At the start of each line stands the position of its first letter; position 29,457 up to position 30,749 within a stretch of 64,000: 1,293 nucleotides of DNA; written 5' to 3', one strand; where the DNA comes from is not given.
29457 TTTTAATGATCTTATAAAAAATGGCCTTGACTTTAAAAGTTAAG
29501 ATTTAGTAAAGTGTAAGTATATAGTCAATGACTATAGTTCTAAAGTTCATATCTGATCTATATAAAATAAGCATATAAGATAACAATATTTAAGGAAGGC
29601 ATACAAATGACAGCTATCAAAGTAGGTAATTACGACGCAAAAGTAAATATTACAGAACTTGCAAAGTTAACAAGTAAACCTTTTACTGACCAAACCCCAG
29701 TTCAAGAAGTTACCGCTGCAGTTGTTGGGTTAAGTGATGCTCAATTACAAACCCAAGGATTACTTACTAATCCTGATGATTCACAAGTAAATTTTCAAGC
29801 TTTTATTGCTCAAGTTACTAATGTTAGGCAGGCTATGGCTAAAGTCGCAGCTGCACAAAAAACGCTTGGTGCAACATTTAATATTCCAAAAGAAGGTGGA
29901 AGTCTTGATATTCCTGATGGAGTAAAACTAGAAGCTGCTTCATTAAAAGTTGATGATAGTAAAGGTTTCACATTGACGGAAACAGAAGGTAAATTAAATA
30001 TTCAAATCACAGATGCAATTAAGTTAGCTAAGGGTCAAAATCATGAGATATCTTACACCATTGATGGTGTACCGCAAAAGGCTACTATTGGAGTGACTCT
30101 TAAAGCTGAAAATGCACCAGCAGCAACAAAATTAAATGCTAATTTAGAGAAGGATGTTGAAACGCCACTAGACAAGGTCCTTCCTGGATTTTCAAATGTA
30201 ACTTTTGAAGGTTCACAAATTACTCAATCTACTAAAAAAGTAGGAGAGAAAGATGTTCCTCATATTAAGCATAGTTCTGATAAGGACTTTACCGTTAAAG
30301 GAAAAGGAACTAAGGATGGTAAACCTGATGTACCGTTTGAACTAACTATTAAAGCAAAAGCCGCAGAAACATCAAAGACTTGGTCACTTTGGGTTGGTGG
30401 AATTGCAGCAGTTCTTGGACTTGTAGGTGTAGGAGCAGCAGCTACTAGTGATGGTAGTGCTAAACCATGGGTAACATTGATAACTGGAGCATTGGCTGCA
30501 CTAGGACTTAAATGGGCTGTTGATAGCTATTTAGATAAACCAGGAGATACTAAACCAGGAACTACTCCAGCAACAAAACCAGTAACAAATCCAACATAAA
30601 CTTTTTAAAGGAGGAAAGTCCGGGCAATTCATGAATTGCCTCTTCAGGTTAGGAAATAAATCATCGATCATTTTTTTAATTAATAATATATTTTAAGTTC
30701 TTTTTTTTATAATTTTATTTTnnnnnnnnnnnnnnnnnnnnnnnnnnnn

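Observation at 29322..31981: Islet between folK and queF containing two co-oriented unknown membrane proteins with complementary topologies and a Pro/Thr-rich tail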

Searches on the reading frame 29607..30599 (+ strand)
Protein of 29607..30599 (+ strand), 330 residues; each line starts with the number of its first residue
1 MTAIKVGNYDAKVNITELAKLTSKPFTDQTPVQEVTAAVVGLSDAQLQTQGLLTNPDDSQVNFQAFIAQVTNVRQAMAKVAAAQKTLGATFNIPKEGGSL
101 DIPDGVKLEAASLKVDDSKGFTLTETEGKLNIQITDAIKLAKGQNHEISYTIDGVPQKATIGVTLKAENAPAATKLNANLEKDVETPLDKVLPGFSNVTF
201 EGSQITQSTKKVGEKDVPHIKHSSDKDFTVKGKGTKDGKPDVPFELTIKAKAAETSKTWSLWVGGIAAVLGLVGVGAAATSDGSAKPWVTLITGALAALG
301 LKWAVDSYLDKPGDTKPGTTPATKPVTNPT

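Call 3: search_protein_families(library=pfam, proteins=[window:29607-30599:+], max_evalue=0.1)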
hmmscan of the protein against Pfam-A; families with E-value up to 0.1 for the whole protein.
window:29607-30599:+ (330 aa): 3 families
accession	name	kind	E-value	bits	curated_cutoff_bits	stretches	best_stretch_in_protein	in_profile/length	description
PF11656.13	DUF3811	-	0.024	15.4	23.5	1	19-86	2-64/88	YjbD family (DUF3811)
PF00758.23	EPO_TPO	-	0.099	13.3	25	0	27-90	52-112/158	Erythropoietin/thrombopoietin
PF20712.2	CyanoTRADDas_TM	-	0.099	13.2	24.3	0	253-297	6-50/68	Cyanobacterial TRADD-N associated 2-Transmembrane domain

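Call 6: find_homologous_proteins(query=window:29607-30599:+, max_evalue=0.001)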
Query window:29607-30599:+ (330 aa): 1 proteins with E <= 0.001 among 8000 candidates.
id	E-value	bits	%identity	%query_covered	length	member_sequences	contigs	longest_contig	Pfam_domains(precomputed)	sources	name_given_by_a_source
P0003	1.5e-207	706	100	100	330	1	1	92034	-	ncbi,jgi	jgi:hypothetical protein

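Call 54: search_protein_families(library=pfam, alignment_id=A6, max_evalue=0.05)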
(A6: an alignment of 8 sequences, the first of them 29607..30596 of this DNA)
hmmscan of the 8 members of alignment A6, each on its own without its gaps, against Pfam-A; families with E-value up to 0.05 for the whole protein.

A. member 1, window:29607-30596:+ (330 aa): 1 family
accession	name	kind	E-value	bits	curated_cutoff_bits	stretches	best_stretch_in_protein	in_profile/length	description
PF11656.13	DUF3811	-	0.024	15.4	23.5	0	19-86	2-64/88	YjbD family (DUF3811)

B. families by the number of members that match (of 8 scanned): 2 families
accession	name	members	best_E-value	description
PF11656.13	DUF3811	1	0.024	YjbD family (DUF3811)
PF08460.16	SH3_5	1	0.049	Bacterial SH3 domain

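Call 63: search_protein_families(library=padloc, proteins=[window:29607-30596:+], max_evalue=0.1)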
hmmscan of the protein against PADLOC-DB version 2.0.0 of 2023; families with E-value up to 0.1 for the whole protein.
window:29607-30596:+ (330 aa): 0 families

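Call 64: search_protein_families(library=ncbifam, proteins=[window:29607-30596:+], max_evalue=0.1)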
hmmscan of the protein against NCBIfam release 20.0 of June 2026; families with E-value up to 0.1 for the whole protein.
window:29607-30596:+ (330 aa): 0 families

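Call 65: search_protein_families(library=phrogs, proteins=[window:29607-30596:+], max_evalue=0.1)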
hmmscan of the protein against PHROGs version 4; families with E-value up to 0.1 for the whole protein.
window:29607-30596:+ (330 aa): 0 families

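Call 67: search_solved_structures(query=A6, max_evalue=1)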
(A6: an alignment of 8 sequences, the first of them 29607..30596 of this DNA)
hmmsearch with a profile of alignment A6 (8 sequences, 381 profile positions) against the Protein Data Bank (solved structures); distinct sequences matched with E-value up to 1: 1.
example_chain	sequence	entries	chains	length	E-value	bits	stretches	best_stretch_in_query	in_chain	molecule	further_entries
6x1g_A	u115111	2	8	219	0.41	13.4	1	167-249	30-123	ULP_PROTEASE domain-containing protein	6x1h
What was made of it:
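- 29607..30599 (+): ORF-A, 330 aa. It has a variable soluble N-terminal part (aa 1-257), a C-terminal membrane hairpin and a low-complexity tail. There are no family hits (calls 3, 54, 63-65, 67).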
